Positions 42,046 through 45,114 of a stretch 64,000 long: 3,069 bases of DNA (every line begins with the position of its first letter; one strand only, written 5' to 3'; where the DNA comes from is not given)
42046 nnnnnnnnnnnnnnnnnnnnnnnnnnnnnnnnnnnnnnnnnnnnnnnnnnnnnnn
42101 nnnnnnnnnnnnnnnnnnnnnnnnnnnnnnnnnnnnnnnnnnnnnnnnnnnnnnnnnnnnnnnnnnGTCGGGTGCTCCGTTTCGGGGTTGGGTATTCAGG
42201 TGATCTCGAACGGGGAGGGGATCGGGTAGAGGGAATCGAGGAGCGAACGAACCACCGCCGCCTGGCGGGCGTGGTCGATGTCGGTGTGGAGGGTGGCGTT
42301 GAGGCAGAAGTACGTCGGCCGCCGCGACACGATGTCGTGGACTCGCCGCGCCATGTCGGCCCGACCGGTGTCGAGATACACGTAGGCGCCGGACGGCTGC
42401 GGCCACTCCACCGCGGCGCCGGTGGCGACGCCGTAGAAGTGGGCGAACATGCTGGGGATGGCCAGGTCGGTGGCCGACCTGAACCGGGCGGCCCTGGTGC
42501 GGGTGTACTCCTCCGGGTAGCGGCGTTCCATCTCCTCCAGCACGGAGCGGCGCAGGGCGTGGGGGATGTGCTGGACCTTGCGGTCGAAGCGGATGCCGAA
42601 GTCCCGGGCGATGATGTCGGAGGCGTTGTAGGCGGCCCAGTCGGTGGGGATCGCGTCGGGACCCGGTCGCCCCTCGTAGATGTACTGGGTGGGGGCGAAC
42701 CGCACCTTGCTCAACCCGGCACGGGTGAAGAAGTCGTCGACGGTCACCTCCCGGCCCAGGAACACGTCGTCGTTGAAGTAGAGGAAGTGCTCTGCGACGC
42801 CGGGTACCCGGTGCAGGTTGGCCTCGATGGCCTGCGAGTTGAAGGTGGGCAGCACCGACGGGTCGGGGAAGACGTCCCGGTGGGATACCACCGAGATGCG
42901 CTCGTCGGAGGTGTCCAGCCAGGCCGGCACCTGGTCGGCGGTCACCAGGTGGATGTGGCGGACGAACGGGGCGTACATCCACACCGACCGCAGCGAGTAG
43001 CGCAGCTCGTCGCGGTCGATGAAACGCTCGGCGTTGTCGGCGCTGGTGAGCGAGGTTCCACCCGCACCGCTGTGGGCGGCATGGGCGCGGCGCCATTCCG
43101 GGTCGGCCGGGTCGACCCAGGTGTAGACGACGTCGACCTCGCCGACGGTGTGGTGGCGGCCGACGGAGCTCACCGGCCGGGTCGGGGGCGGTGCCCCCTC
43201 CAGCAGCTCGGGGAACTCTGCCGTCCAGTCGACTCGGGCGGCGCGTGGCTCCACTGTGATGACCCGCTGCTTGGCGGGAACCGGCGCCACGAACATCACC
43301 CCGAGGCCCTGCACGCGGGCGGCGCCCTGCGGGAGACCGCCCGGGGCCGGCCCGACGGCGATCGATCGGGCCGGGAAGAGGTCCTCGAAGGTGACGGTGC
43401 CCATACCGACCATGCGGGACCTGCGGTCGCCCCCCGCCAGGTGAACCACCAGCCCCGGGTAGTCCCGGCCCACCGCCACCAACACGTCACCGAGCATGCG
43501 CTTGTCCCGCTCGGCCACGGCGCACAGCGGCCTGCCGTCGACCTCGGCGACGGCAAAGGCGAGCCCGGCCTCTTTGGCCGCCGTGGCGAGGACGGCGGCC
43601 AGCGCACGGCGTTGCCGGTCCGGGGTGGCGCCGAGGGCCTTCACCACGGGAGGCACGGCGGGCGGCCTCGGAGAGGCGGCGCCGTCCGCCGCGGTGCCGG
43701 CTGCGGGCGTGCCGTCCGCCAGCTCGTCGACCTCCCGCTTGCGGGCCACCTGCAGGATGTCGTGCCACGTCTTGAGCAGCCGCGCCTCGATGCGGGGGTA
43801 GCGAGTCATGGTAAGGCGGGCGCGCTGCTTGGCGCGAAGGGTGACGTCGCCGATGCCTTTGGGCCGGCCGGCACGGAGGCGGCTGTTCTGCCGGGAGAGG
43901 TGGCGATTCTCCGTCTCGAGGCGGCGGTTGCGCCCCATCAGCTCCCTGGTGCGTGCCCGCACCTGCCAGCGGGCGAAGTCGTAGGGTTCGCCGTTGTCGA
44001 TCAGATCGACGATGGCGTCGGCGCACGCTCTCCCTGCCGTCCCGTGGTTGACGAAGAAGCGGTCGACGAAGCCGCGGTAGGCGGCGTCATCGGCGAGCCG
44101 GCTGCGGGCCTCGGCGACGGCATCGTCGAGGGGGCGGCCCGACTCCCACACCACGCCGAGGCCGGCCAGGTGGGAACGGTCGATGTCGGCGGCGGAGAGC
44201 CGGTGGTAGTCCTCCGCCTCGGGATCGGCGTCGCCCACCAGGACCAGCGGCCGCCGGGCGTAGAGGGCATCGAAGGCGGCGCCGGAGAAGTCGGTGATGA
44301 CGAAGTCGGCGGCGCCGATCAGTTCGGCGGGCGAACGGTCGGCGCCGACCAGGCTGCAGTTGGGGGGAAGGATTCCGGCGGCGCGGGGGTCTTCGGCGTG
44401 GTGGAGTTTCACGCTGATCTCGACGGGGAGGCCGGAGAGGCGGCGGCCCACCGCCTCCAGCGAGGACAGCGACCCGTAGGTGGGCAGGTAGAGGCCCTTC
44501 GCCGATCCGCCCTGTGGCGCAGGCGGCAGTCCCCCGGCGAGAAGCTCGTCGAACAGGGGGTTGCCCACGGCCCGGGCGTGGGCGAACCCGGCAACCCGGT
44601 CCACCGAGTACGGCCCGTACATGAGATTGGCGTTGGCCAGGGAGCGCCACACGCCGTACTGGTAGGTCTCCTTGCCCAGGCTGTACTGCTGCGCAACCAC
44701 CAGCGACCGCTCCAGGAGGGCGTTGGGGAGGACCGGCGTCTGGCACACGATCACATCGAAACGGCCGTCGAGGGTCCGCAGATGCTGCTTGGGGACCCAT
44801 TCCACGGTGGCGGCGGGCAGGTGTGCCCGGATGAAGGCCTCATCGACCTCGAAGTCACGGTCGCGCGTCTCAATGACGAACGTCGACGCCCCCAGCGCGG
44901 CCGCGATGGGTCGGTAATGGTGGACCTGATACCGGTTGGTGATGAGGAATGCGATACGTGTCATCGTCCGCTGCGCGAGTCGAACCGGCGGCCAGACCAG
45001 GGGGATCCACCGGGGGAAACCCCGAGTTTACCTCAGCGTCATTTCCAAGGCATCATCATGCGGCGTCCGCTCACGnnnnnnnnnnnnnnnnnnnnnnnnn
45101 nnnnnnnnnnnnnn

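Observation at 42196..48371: Teichoic-acid/capsule-like phosphodiester polymer machinery: TagF-Stealth fusion, a second Stealth, and a TagGH-like ABC exporter in one operon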

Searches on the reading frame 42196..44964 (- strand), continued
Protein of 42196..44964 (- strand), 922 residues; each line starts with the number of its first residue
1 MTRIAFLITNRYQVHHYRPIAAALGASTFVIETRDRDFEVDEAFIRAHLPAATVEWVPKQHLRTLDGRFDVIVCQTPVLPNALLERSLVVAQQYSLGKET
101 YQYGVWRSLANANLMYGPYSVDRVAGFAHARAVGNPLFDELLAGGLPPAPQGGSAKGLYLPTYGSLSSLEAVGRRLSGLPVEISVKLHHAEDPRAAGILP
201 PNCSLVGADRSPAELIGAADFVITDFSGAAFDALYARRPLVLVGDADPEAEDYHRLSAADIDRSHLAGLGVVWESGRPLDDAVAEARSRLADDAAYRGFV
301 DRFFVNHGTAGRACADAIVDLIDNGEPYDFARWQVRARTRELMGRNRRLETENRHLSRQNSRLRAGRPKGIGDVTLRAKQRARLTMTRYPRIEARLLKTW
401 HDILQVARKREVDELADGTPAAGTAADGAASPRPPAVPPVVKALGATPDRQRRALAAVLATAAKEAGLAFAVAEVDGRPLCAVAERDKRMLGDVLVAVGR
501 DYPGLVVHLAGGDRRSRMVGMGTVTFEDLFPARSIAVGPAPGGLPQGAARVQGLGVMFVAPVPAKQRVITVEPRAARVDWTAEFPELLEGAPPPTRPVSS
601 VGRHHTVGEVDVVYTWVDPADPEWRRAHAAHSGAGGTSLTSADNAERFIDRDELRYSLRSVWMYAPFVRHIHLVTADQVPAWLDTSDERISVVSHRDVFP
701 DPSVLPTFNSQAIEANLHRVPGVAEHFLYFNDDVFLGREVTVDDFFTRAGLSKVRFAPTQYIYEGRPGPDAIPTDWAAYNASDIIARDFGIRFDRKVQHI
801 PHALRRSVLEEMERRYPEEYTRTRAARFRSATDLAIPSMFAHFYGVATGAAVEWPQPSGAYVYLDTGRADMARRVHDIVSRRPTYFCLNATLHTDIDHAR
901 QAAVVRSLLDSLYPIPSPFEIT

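Call 66: fold_search(model_id=the predicted structure, library=pdb)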
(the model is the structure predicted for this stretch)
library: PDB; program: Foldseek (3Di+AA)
matches with E <= 10: 1479; with E <= 0.001: 133
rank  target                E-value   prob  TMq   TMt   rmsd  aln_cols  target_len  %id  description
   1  8j2n_B                5.4e-25  1.00  0.27  0.92   2.3       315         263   34  Exopolysaccharide phosphotransferase CpsY in Mycobacterium tuberculosis (released 2024-04-17)
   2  9bgf_B                5.9e-23  1.00  0.30  0.64   9.1       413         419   25  Structure of human GlcNAc-1-phosphotransferase complexed with the donor substrate UDP-GlcNAc (released 2025-02-26)
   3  7s6n_A                4.1e-22  1.00  0.29  0.61   9.3       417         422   25  N-acetylglucosamine-1-phosphotransferase (GNPT) alpha and beta subunits (GNPTAB) catalytic domain, from zebrafish (released 2022-05-25)
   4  7s6n_B                6.3e-22  1.00  0.28  0.57   8.7       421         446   24  N-acetylglucosamine-1-phosphotransferase (GNPT) alpha and beta subunits (GNPTAB) catalytic domain, from zebrafish (released 2022-05-25)
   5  8j2n_A                8.3e-22  1.00  0.25  0.91   3.1       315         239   32  Exopolysaccharide phosphotransferase CpsY in Mycobacterium tuberculosis (released 2024-04-17)
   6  7sj2_B                1.4e-21  1.00  0.28  0.58   9.6       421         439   24  N-acetylglucosamine-1-phosphotransferase (GNPT) alpha and beta subunits (GNPTAB) catalytic domain, from zebrafish, in  (released 2022-05-25)
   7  7sj2_A                4.4e-21  1.00  0.28  0.60   8.6       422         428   24  N-acetylglucosamine-1-phosphotransferase (GNPT) alpha and beta subunits (GNPTAB) catalytic domain, from zebrafish, in  (released 2022-05-25)
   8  9bgf_A                5.5e-21  1.00  0.30  0.61   9.1       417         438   25  Structure of human GlcNAc-1-phosphotransferase complexed with the donor substrate UDP-GlcNAc (released 2025-02-26)
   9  7s05_A                2.2e-20  1.00  0.29  0.59  10.2       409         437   25  Cryo-EM structure of human GlcNAc-1-phosphotransferase A2B2 subcomplex (released 2022-03-30)
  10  7s06_A                2.5e-20  1.00  0.28  0.54  10.7       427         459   24  Cryo-EM structure of human GlcNAc-1-phosphotransferase A2B2 subcomplex (released 2022-03-30)
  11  9bgg_B                2.9e-20  1.00  0.29  0.61   9.7       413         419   24  Structure of a hyperactive S1S3 truncation of the human GlcNAc-1-phosphotransferase (released 2025-02-26)
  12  9bgg_A                2.5e-18  1.00  0.27  0.58  16.3       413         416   26  Structure of a hyperactive S1S3 truncation of the human GlcNAc-1-phosphotransferase (released 2025-02-26)
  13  7dxi_A                3.2e-18  1.00  0.28  0.68   6.4       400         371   23  Structure of Drosophila melanogaster GlcNAc-1-phosphotransferase (released 2022-02-02)
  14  3rsc_A                5.2e-09  1.00  0.25  0.51   7.0       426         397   18  Crystal Structure of CalG2, Calicheamicin Glycosyltransferase, TDP and calicheamicin T0 bound form (released 2011-08-10)
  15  6kqw                  6.2e-09  1.00  0.24  0.56   6.9       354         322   15  Crystal structure of Yijc from B. subtilis (released 2020-09-30)
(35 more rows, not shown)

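Call 73: find_encoding_contigs(protein=P0017, flank=10000, max_places=1)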
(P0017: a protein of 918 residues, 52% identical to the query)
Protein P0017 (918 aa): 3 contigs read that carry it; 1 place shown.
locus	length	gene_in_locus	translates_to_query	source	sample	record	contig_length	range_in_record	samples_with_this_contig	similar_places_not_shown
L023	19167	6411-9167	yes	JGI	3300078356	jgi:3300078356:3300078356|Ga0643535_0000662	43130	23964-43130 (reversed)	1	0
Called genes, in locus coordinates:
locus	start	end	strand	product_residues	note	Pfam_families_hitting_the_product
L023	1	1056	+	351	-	?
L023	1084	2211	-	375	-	PF01041:DegT_DnrJ_EryC1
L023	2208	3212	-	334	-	PF00535:Glycos_transf_2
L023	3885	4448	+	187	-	PF00132:Hexapep (weak)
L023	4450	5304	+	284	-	PF13489:Methyltransf_23, PF08241:Methyltransf_11, PF08242:Methyltransf_12, PF13649:Methyltransf_25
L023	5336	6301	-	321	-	-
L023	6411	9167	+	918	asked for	PF17101:Stealth_CR1, PF11380:Stealth_CR2, PF17102:Stealth_CR3, PF17103:Stealth_CR4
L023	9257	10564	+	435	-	PF01467:CTP_transf_like, PF13714:PEP_mutase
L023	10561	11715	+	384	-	PF02776:TPP_enzyme_N, PF02775:TPP_enzyme_C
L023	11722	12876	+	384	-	PF00465:Fe-ADH, PF13685:Fe-ADH_2 (weak), PF25137:ADH_Fe_C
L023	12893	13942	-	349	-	PF03102:NeuB, PF08666:SAF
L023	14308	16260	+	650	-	PF00515:TPR_1 (faint), PF07719:TPR_2 (faint), PF13174:TPR_6 (faint), PF13181:TPR_8 (faint), PF13371:TPR_9 (faint), PF13428:TPR_14 (faint), PF14559:TPR_19 (faint), PF13432:TPR_16, +3 more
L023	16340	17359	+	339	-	PF04321:RmlD_sub_bind, PF08659:KR (weak), PF01073:3Beta_HSD, PF01370:Epimerase, PF02719:Polysacc_synt_2, PF07993:NAD_binding_4 (weak), PF13460:NAD_binding_10, PF16363:GDP_Man_Dehyd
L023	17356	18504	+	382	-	PF01041:DegT_DnrJ_EryC1, PF00155:Aminotran_1_2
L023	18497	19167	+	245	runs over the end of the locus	PF02348:CTP_transf_3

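Call 74: find_encoding_contigs(protein=P0026, flank=10000, max_places=1)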
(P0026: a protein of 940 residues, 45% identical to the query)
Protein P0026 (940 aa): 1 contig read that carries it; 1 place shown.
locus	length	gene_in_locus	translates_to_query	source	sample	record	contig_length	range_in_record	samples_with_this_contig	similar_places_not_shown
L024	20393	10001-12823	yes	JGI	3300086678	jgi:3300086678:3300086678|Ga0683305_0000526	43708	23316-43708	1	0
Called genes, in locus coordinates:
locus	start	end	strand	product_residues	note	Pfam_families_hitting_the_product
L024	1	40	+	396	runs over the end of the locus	PF00465:Fe-ADH, PF13685:Fe-ADH_2, PF25137:ADH_Fe_C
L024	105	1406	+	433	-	PF07719:TPR_2 (faint), PF13371:TPR_9 (faint), PF13428:TPR_14 (faint), PF13414:TPR_11 (weak), PF13432:TPR_16, PF13432:TPR_16 (weak), PF14559:TPR_19 (weak), PF13432:TPR_16 (weak), +4 more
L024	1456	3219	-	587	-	PF07719:TPR_2 (faint), PF13428:TPR_14 (faint), PF00515:TPR_1 (faint), PF13176:TPR_7 (faint), PF13414:TPR_11 (faint), PF14559:TPR_19 (faint), PF13432:TPR_16, PF04991:LicD (weak), +1 more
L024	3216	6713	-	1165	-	PF00535:Glycos_transf_2, PF10111:Glyco_tranf_2_2, PF13641:Glyco_tranf_2_3, PF04464:Glyphos_transf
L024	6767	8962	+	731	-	PF00515:TPR_1 (faint), PF07719:TPR_2 (faint), PF13176:TPR_7 (faint), PF13181:TPR_8 (faint), PF13414:TPR_11 (faint), PF13424:TPR_12 (faint), PF13428:TPR_14 (faint), PF13432:TPR_16 (weak), +3 more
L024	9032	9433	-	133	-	-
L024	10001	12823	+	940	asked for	PF17101:Stealth_CR1 (weak), PF11380:Stealth_CR2, PF17102:Stealth_CR3, PF17103:Stealth_CR4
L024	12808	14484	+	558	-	PF20706:GT4-conflict, PF00534:Glycos_transf_1, PF13692:Glyco_trans_1_4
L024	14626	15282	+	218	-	PF07336:ABATE, PF11706:zf-CGNR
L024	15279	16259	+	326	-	PF00248:Aldo_ket_red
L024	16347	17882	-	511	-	PF17101:Stealth_CR1 (weak), PF11380:Stealth_CR2, PF17102:Stealth_CR3, PF17103:Stealth_CR4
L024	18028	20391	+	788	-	?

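Call 75: find_encoding_contigs(protein=P0037, flank=10000, max_places=1)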
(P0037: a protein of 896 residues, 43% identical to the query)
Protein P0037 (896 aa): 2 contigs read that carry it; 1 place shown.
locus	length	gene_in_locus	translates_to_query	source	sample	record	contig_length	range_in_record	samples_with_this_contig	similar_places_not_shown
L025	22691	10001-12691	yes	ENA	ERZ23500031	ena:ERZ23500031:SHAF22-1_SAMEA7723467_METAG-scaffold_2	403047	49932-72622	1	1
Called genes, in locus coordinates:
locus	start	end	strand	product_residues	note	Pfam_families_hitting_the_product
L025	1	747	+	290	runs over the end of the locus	PF01066:CDP-OH_P_transf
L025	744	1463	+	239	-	PF01128:IspD, PF12804:NTP_transf_3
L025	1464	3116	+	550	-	PF04464:Glyphos_transf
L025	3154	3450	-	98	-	-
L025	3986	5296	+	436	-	PF01467:CTP_transf_like, PF13714:PEP_mutase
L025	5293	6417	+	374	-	PF02776:TPP_enzyme_N, PF02775:TPP_enzyme_C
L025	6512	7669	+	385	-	PF00465:Fe-ADH, PF13685:Fe-ADH_2, PF25137:ADH_Fe_C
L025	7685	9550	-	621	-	PF13428:TPR_14 (faint)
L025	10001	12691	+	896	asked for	PF17101:Stealth_CR1, PF11380:Stealth_CR2, PF17102:Stealth_CR3, PF17103:Stealth_CR4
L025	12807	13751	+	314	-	PF08759:GT-D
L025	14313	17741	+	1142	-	PF04563:RNA_pol_Rpb2_1, PF04561:RNA_pol_Rpb2_2, PF04565:RNA_pol_Rpb2_3, PF10385:RNA_pol_Rpb2_45, PF00562:RNA_pol_Rpb2_6, PF04560:RNA_pol_Rpb2_7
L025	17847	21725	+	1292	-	PF04997:RNA_pol_Rpb1_1, PF00623:RNA_pol_Rpb1_2, PF04983:RNA_pol_Rpb1_3, PF05000:RNA_pol_Rpb1_4, PF04998:RNA_pol_Rpb1_5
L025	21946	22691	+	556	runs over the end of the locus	PF03235:GmrSD_N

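Call 95: search_protein_families(library=pfam, alignment_id=A3, max_evalue=0.001)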
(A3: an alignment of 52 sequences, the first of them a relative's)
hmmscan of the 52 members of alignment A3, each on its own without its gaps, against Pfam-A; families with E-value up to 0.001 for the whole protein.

A. member 1, P0017 (918 aa): 4 families
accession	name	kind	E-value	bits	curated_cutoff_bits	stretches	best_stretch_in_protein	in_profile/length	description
PF11380.13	Stealth_CR2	-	1.9e-40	137.9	39.4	1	636-739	1-104/108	Stealth protein CR2, conserved region 2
PF17102.10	Stealth_CR3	-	6.5e-15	55.2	24.2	1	788-834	2-48/49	Stealth protein CR3, conserved region 3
PF17103.10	Stealth_CR4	-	6.6e-10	39.2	27.4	1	865-915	1-50/55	Stealth protein CR4, conserved region 4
PF17101.10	Stealth_CR1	-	2.1e-08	34.2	27.2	1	598-618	2-22/29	Stealth protein CR1, conserved region 1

B. families by the number of members that match (of 52 scanned): 20 families
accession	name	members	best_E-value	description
PF04464.20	Glyphos_transf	40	2.6e-17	CDP-Glycerol:Poly(glycerophosphate) glycerophosphotransferase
PF05159.20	Capsule_synth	33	7.6e-17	Capsule polysaccharide biosynthesis protein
PF11380.13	Stealth_CR2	14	1.4e-45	Stealth protein CR2, conserved region 2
PF17102.10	Stealth_CR3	13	4.3e-17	Stealth protein CR3, conserved region 3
PF17101.10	Stealth_CR1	13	2.6e-12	Stealth protein CR1, conserved region 1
PF17103.10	Stealth_CR4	13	2e-11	Stealth protein CR4, conserved region 4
PF02350.25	Epimerase_2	10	3.3e-10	UDP-N-acetylglucosamine 2-epimerase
PF07719.23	TPR_2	2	8.7e-12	Tetratricopeptide repeat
PF13428.12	TPR_14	2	4.7e-06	Tetratricopeptide repeat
PF00535.33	Glycos_transf_2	1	1.2e-28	Glycosyl transferase family 2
PF10111.15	Glyco_tranf_2_2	1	2.4e-18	Glycosyltransferase like family 2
PF00515.34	TPR_1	1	9.6e-11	Tetratricopeptide repeat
PF14559.12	TPR_19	1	1.9e-09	Tetratricopeptide repeat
PF13181.12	TPR_8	1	8.9e-06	Tetratricopeptide repeat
PF13174.12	TPR_6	1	1.6e-05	Tetratricopeptide repeat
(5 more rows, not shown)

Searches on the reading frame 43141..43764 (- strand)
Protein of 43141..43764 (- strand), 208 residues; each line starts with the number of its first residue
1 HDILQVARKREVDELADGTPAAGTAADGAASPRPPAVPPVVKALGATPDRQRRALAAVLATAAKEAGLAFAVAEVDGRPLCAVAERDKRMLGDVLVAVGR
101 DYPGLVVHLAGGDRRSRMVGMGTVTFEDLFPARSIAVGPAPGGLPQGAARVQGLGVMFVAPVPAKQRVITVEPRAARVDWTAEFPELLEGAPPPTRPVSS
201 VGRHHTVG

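Call 17: search_protein_families(library=pfam, proteins=[window:43141-43764:-], max_evalue=10)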
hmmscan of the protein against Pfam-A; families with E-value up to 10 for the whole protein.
window:43141-43764:- (208 aa): 0 families
